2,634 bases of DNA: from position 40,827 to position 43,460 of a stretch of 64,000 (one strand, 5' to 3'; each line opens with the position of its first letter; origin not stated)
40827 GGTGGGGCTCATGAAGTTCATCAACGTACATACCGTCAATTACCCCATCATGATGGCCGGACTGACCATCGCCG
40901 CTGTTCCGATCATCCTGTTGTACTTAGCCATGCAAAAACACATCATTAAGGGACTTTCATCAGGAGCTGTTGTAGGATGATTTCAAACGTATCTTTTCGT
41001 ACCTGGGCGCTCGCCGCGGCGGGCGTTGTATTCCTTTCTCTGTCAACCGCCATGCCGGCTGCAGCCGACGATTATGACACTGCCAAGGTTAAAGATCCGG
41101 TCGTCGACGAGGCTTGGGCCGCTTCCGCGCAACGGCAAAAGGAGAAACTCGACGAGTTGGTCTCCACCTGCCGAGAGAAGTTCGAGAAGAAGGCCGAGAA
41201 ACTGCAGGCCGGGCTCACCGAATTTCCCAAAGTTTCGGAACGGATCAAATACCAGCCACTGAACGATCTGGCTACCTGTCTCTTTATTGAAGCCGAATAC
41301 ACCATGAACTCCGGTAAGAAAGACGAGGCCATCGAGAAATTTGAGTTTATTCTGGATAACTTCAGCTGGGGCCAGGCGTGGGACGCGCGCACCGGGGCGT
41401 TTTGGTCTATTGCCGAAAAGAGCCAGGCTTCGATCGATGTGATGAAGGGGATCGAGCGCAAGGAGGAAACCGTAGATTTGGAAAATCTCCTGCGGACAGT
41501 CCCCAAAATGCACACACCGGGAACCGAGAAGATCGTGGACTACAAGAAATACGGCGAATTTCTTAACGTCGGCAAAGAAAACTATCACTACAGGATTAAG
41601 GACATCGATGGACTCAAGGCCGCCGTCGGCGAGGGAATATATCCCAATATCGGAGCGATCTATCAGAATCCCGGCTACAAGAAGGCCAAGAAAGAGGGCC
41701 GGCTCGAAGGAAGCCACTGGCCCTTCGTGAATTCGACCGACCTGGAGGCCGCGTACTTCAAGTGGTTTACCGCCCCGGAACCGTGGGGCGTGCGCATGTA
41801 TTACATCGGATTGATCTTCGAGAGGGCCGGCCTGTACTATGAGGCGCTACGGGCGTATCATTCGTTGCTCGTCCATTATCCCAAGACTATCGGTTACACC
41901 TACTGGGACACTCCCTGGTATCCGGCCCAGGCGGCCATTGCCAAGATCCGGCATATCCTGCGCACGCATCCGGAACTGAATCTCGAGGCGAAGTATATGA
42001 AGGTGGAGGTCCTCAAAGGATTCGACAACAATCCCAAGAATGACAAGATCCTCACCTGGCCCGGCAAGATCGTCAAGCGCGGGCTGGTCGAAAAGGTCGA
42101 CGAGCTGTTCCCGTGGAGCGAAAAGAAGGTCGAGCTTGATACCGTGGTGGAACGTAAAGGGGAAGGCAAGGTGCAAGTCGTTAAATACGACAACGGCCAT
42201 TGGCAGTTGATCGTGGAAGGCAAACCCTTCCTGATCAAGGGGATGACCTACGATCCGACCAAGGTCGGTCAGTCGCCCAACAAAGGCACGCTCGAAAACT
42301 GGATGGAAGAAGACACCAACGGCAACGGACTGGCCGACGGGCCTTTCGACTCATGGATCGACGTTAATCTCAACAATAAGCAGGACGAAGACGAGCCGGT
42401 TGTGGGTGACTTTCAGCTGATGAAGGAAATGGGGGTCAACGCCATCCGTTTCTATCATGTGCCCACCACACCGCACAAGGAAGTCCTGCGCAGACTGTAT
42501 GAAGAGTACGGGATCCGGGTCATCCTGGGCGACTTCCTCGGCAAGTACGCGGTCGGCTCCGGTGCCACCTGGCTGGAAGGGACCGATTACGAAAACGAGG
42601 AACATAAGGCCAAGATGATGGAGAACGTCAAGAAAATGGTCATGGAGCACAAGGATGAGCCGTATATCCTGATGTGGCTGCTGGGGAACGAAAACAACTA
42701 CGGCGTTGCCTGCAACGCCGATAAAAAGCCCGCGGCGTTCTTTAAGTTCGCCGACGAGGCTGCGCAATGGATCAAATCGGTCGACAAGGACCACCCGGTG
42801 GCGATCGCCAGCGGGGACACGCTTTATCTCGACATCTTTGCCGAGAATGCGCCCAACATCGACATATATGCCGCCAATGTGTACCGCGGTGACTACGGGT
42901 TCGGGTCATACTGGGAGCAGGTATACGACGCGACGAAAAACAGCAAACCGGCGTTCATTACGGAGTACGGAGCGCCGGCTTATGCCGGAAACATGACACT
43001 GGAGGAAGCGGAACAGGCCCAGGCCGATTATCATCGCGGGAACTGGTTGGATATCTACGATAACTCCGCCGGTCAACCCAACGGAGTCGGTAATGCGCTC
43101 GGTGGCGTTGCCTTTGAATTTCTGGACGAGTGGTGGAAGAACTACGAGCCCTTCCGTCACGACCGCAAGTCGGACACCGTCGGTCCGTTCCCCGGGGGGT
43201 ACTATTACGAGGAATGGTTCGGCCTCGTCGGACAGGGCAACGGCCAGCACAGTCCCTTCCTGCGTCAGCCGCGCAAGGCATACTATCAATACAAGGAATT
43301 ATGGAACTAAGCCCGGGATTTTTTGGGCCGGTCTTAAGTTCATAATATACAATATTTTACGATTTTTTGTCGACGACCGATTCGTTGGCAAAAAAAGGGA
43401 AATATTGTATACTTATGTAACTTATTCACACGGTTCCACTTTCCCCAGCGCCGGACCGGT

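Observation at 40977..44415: Undescribed ~125-aa secreted module, twice in a stand-alone protein and once N-terminal to a GH2-like enzyme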

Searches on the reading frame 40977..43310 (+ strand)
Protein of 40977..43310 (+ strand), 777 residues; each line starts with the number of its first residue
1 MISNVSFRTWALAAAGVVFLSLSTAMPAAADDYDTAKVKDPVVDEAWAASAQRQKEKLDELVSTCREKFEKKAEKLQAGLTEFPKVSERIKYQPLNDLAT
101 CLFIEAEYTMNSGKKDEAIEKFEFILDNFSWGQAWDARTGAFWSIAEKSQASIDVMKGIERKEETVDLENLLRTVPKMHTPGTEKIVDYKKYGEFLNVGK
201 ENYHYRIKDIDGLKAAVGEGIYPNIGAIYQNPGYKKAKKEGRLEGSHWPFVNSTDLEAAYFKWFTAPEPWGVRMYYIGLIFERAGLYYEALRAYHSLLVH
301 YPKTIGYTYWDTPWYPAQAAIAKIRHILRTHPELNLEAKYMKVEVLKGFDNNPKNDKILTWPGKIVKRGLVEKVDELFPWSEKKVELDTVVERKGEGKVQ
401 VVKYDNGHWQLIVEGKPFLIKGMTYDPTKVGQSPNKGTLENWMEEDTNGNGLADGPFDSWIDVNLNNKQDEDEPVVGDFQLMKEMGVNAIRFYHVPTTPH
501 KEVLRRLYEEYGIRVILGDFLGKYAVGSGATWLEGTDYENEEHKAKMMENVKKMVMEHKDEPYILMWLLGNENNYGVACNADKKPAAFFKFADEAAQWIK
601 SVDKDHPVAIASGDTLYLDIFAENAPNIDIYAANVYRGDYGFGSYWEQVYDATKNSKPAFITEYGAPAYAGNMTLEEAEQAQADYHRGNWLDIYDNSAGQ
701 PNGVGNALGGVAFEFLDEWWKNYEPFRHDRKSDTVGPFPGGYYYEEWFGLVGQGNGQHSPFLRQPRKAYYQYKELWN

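Call 3: search_protein_families(library=pfam, proteins=[window:40977-43310:+], max_evalue=1)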
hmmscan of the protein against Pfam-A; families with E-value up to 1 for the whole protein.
window:40977-43310:+ (777 aa): 5 families
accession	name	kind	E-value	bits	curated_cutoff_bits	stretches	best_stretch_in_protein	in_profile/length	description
PF02836.23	Glyco_hydro_2_C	-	1.7e-17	64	21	1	473-698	36-246/302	Glycosyl hydrolases family 2, TIM barrel domain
PF03198.20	Glyco_hydro_72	-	1.3e-06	28.4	25.9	1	415-667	25-250/314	Glucanosyltransferase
PF13174.12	TPR_6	-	0.00042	21.2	26.3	1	274-304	3-33/33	Tetratricopeptide repeat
PF07719.23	TPR_2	-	0.0098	16.4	27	0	274-303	4-33/34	Tetratricopeptide repeat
PF02449.21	Glyco_hydro_42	-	0.013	15.3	21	1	539-604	104-170/376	Beta-galactosidase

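Call 4: search_protein_families(library=ncbifam, proteins=[window:40977-43310:+], max_evalue=1)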
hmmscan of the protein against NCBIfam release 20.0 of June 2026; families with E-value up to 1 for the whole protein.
window:40977-43310:+ (777 aa): 9 families
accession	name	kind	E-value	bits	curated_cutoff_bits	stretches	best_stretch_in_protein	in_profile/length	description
NF007074.0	PRK09525.1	subfamily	6.6e-09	34.1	1221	1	472-614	370-491/1027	beta-galactosidase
NF052611.1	beta_gal_Bga2A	equivalog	1.2e-08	33.4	999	1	472-577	356-462/1007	beta-galactosidase, LacZ type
NF041100.1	betagal_LacZ_Ttogales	equivalog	4.7e-08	31.2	2000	1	474-630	350-493/1090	beta-galactosidase LacZ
NF007666.0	PRK10340.1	equivalog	6.2e-08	30.9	1284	1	473-581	355-458/1030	beta-galactosidase subunit alpha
NF050095.1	BetGlucuronLacZ4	equivalog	2.3e-07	29.3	950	1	478-695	321-522/666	beta-glucuronidase LacZ4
NF007538.0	PRK10150.1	equivalog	2.5e-06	26.1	544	1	462-673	305-521/607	beta-glucuronidase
NF041462.1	GalA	equivalog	7e-05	21.1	900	1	544-636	376-457/763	beta-galactosidase GalA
NF051902.1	GH35_fam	subfamily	0.0015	17.3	500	1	616-666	286-331/510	GH35 family beta-galactosidase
NF004494.0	PRK05839.1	equivalog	0.069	11.9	485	1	492-557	310-374/376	succinyldiaminopimelate transaminase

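Call 15: search_solved_structures(query=window:40977-43307:+, max_evalue=0.01, show_alignments=1)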
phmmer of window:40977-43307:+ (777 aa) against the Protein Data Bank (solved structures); distinct sequences matched with E-value up to 0.01: 50.
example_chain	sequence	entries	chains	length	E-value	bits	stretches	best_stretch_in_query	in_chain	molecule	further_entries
6pal_A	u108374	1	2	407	1.6e-10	43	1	534-668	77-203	Uncharacterized protein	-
9oro_A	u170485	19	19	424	2.4e-09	39.1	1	534-668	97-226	Glycoside hydrolase family 158 | GH158(Pro)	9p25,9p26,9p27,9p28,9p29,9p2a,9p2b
5c70_A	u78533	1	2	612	8.2e-06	27.4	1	458-673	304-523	Glucuronidase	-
1yq2_A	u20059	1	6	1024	8.4e-06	27.4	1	477-577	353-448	beta-galactosidase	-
3iaq_A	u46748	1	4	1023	3.2e-05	25.5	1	471-621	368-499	Beta-galactosidase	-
6cvm_A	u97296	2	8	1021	3.6e-05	25.3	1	471-621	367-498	Beta-galactosidase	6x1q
8q7y_A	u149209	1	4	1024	3.6e-05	25.3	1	471-621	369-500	Beta-galactosidase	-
5c71_A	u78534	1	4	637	4.5e-05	25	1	458-672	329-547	Glucuronidase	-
3iap_A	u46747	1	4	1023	4.8e-05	24.9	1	471-621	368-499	Beta-galactosidase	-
3dyo_A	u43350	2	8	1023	4.9e-05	24.9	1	471-621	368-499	Beta-galactosidase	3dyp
3i3b_A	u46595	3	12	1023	5e-05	24.8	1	471-621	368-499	Beta-galactosidase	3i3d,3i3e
43ls_A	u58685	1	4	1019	5.1e-05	24.8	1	471-621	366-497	Beta-galactosidase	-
1f4a_A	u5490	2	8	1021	5.1e-05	24.8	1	471-621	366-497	BETA-GALACTOSIDASE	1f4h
9hki_A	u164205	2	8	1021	5.1e-05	24.8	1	471-621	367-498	Beta-galactosidase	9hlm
5a1a_A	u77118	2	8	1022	5.1e-05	24.8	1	471-621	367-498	BETA-GALACTOSIDASE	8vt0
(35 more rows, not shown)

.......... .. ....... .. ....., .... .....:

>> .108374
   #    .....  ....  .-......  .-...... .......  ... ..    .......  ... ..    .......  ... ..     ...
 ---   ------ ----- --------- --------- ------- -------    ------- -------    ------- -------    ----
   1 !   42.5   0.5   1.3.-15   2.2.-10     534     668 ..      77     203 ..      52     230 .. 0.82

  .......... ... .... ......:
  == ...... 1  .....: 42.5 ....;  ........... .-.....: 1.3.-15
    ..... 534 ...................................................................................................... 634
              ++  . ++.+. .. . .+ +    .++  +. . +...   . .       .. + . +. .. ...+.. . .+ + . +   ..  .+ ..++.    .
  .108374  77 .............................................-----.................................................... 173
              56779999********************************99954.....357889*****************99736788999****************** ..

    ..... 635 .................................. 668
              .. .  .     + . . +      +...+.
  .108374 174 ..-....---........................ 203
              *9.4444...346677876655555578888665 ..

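Call 22: find_homologous_proteins(query=window:40977-43307:+)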
Query window:40977-43307:+ (777 aa): 767 proteins with E <= 0.001 among 8000 candidates; the best 120 are listed.
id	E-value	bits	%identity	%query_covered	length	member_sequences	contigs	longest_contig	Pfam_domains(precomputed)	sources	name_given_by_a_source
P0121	0.0e+0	1659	89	100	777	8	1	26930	PF03198.21,PF02836.24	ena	-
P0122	0.0e+0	1416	75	98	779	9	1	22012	PF03198.21,PF02836.24,PF13174.13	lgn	-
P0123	0.0e+0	1365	73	98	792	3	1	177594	PF03198.21,PF02836.24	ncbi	-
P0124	0.0e+0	1332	73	98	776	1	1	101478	PF03198.21,PF02836.24,PF07719.24,PF13174.13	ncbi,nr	ncbi:MAG: tetratricopeptide repeat protein [Candidatus Omnitrophica bacterium]|nr:tetratricopeptide 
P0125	0.0e+0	1307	85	83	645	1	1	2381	PF02836.24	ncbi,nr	ncbi:MAG: hypothetical protein K8I00_00205, partial [Candidatus Omnitrophica bacterium]|nr:hypotheti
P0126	0.0e+0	1184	67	95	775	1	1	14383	PF02836.24,PF13174.13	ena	-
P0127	0.0e+0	1183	66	94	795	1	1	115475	PF03198.21,PF02836.24,PF07719.24,PF13174.13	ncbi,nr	ncbi:MAG: glycoside hydrolase family 2 TIM barrel-domain containing protein [Candidatus Zapsychrus e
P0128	0.0e+0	1181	65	98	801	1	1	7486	PF03198.21,PF02836.24,PF07719.24,PF13174.13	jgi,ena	-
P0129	0.0e+0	1179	65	95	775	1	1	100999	PF03198.21,PF02836.24,PF13174.13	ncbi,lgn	-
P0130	0.0e+0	1178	63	100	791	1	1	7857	PF02836.24,PF07719.24,PF13174.13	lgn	-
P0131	0.0e+0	1170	67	95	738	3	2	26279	PF02836.24,PF07719.24,PF13174.13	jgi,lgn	-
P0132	0.0e+0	1166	66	95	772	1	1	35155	PF03198.21,PF02836.24,PF07719.24,PF13174.13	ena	-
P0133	0.0e+0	1165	64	98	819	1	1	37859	PF26410.1,PF03198.21,PF02836.24,PF07719.24,PF13174.13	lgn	-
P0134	0.0e+0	1160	62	100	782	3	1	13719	PF26410.1,PF03198.21,PF02836.24,PF07719.24,PF13174.13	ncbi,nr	ncbi:MAG: tetratricopeptide repeat protein [Candidatus Omnitrophica bacterium]|nr:tetratricopeptide 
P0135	0.0e+0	1160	63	100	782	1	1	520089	PF26410.1,PF02836.24,PF07719.24,PF13174.13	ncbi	-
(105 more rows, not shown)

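Call 44: predict_structure(alignment_id=A2)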
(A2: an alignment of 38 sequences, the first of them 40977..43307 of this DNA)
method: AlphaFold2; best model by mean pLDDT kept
length: 777 residues; sequences in the alignment: 38
mean_pLDDT: 79.1   pTM: 0.76
mean pLDDT of the five models: 79.1, 77.3, 76.0, 75.5, 73.9
residues with pLDDT >= 90: 318; 70-90: 260; 50-70: 98; < 50: 101
segments of 3 or more residues with pLDDT < 50: 1-3, 24-35, 138-140, 378-381, 428-440, 455-475, 718-737, 739-746, 754-762
pLDDT, mean of each block of 10 residues (from residue 1): 54 76 46 54 84 85 95 93 76 92 89 80 95 66 79 70 61 91 95 97 97 96 92 95 87 89 93 93 94 97 81 83 89 90 82 86 88 53 76 91 95 95 69 41 51 47 43 57 89 75 88 89 71 78 91 94 93 56 85 96 94 79 94 76 84 91 73 75 85 90 89 66 38 45 52 48 72 88
secondary structure, 60 per line:
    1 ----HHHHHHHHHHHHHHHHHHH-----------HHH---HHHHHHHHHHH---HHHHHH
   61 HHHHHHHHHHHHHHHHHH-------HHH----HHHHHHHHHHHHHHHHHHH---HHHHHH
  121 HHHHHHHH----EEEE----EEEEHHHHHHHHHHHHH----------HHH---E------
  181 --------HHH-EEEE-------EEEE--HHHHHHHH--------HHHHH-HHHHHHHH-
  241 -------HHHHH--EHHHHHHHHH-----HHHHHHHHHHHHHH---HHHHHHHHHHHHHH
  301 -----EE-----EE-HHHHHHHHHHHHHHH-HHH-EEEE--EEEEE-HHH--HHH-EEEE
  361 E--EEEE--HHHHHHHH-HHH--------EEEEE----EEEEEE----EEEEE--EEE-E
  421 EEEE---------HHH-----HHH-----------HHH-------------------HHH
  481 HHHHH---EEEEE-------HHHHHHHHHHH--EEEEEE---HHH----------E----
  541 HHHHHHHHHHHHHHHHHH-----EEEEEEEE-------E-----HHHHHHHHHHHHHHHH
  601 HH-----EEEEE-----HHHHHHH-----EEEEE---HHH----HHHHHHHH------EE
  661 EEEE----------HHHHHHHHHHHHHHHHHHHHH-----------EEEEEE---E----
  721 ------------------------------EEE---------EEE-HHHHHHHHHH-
elements in order (helices of 4 or more, strands of 3 or more residues): H5-23 H41-51 H55-78 H93-111 H115-128 E133-136 E141-144 H145-157 E193-196 E204-207 H210-217 H226-230 H232-239 H248-252 H256-264 H270-283 H287-300 H316-330 E336-339 E342-346 E357-361 E364-367 H370-377 E390-394 E399-404 E409-413 E416-418 E420-424 H478-485 E489-493 H501-511 E514-519 H541-558 E564-571 H585-602 E608-612 H618-624 E630-634 H645-652 E659-664 H675-695 E707-712 E751-753 E763-765 H767-776

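Call 49: fold_search(model_id=the predicted structure, library=pdb)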
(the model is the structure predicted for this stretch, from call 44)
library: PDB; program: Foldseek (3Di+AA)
matches with E <= 10: 1447; with E <= 0.001: 230
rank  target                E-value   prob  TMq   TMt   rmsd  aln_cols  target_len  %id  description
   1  6pal_A                2.5e-11  1.00  0.31  0.57   4.6       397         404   19  Bacteroides uniformis endo-laminarinase BuGH158 from the beta(1,3)-glucan utilization locus (released 2020-04-01)
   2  9p26                  1.8e-10  1.00  0.30  0.55   5.4       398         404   19  Crystal structure of GH158(Pro) at 1.40 angstrom resolution (released 2026-03-11)
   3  9oro_A                3.7e-10  1.00  0.30  0.55   5.9       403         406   19  Crystal structure of GH158(Pro) soaked with laminaritetraose at 1.31 angstrom resolution (released 2026-03-11)
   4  9p2f_A                3.9e-10  1.00  0.29  0.53   6.0       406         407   18  Crystal structure of GH158(Pro) soaked with mixed linkage (G4G3G) oligosaccharide at 1.15 angstrom resolution (released 2026-03-11)
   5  9p25                  5.2e-10  1.00  0.29  0.54   5.9       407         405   19  Crystal structure of GH158(Pro) at 0.89 angstrom resolution (released 2026-03-11)
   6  8pe1_A                9.9e-10  1.00  0.28  0.47   7.7       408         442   16  Crystal structure of Gel4 in complex with Nanobody 4 (released 2024-06-19)
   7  8pe1_B                1.0e-09  1.00  0.28  0.45   7.6       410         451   16  Crystal structure of Gel4 in complex with Nanobody 4 (released 2024-06-19)
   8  6xxw                  1.1e-09  1.00  0.29  0.39  18.5       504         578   16  Structure of beta-D-Glucuronidase for Dictyoglomus thermophilum. (released 2020-07-15)
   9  6lem_B                1.1e-09  1.00  0.29  0.38  18.0       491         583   16  Structure of E. coli beta-glucuronidase complex with C6-nonyl uronic isofagomine (released 2021-01-27)
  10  8dhe_A                6.4e-09  1.00  0.31  0.36   6.4       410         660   20  Tannerella forsythia beta-glucuronidase (mL1) (released 2023-05-17)
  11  5z1b_C                7.8e-09  1.00  0.28  0.34   7.6       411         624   18  Structure of Bifidobacterium dentium beta-glucuronidase complexed with coumarin-3-O-glucuronide (released 2018-12-12)
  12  6ld0_A                1.1e-08  1.00  0.28  0.34   7.7       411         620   18  Structure of Bifidobacterium dentium beta-glucuronidase complexed with C6-hexyl uronic isofagomine (released 2021-01-27)
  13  6ldc_A                1.3e-08  1.00  0.28  0.35   7.5       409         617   18  Structure of Bifidobacterium dentium beta-glucuronidase complexed with C6-nonyl uronic isofagomine (released 2021-01-27)
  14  5z1b_A                1.4e-08  1.00  0.28  0.34   7.7       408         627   18  Structure of Bifidobacterium dentium beta-glucuronidase complexed with coumarin-3-O-glucuronide (released 2018-12-12)
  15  8pe2_A                2.7e-08  1.00  0.27  0.44   8.6       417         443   15  Crystal structure of Gel4 in complex with Nanobody 3 (released 2024-06-19)
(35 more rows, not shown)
